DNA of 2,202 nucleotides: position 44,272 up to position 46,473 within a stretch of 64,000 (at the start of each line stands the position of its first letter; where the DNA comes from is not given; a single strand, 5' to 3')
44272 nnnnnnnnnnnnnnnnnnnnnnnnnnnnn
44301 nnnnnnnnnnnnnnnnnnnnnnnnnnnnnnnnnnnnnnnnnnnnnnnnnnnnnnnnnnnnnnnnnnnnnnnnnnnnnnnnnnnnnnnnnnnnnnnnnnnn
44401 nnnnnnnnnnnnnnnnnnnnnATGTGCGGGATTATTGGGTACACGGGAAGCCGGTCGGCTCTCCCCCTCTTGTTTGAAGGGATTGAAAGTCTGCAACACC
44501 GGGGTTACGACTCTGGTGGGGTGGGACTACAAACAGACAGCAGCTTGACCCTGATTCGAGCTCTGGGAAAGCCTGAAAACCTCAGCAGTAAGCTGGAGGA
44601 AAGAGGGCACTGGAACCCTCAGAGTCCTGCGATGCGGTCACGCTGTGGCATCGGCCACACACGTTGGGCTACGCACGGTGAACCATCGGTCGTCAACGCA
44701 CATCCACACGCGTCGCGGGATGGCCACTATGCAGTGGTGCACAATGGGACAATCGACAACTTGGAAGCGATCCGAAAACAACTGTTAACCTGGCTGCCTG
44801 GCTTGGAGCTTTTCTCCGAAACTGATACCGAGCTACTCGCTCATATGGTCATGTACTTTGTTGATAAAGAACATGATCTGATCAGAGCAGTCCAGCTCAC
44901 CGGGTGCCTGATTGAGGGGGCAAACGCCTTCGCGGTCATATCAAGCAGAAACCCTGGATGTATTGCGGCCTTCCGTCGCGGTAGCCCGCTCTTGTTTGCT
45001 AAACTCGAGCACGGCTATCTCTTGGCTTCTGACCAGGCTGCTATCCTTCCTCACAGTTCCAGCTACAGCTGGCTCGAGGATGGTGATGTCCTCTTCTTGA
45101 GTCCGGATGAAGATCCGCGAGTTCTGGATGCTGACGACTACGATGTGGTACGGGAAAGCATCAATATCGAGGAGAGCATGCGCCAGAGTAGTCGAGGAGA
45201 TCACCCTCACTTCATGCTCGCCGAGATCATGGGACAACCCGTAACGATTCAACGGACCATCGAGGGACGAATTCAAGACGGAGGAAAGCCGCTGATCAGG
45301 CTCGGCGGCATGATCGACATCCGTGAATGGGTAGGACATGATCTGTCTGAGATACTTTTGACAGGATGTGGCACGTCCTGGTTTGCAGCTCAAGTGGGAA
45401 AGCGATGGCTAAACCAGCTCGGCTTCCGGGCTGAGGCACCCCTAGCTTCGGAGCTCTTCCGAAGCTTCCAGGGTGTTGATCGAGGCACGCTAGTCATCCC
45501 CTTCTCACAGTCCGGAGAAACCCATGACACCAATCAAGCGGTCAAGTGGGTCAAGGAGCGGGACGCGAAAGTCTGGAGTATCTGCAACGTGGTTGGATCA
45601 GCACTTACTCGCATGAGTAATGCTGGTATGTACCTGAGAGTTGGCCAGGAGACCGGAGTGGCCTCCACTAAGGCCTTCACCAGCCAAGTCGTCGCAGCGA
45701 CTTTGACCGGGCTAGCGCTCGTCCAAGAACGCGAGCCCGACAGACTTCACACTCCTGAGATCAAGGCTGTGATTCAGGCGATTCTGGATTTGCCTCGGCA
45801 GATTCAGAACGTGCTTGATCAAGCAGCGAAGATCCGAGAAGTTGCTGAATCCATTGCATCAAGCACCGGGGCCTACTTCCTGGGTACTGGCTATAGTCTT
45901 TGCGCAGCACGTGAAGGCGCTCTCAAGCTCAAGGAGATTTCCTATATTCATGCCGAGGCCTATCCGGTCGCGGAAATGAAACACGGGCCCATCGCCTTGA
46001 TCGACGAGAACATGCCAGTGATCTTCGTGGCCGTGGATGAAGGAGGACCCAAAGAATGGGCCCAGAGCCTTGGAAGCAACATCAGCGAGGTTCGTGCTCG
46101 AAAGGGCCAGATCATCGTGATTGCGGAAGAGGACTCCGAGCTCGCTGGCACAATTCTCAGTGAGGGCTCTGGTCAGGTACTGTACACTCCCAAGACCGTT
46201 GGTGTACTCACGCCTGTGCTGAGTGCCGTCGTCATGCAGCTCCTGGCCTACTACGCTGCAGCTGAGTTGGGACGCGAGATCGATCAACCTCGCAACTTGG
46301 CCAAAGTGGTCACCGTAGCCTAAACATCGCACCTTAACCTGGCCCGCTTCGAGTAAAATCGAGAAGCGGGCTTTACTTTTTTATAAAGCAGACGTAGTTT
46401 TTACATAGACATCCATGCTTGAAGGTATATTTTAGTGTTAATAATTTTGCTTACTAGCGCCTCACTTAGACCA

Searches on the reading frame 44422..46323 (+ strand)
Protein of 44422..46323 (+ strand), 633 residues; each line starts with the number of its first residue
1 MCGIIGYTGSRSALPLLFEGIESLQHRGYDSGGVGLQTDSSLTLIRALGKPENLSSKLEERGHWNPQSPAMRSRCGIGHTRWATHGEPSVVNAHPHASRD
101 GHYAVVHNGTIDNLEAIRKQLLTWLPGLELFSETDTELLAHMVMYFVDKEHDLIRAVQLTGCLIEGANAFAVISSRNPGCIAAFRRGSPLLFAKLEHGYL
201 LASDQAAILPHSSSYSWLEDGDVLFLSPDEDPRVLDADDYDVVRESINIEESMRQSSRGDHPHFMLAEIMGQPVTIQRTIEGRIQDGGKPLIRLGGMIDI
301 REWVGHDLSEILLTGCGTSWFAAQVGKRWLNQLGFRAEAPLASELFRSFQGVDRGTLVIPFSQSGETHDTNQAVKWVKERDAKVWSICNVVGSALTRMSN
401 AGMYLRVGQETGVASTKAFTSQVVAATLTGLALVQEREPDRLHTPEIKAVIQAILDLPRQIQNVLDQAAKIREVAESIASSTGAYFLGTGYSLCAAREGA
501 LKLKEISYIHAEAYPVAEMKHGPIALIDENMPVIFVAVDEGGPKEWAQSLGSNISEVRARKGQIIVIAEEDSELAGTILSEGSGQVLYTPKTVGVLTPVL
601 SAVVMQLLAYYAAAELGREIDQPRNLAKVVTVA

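Call 110: search_protein_families(library=pfam, proteins=[window:44422-46323:+], max_evalue=0.01)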
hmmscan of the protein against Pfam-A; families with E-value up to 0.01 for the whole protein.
window:44422-46323:+ (633 aa): 4 families
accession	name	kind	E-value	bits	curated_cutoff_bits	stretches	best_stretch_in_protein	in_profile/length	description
PF01380.27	SIS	-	7.2e-46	155.7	25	2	310-428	7-127/131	SIS domain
PF13522.11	GATase_6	-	2.9e-16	60.1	27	1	72-201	9-127/130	Glutamine amidotransferase domain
PF13537.11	GATase_7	-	1e-06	29.2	25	1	93-209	13-122/123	Glutamine amidotransferase domain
PF13230.11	GATase_4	-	0.0028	17.1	23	1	71-165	69-161/272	Glutamine amidotransferases class-II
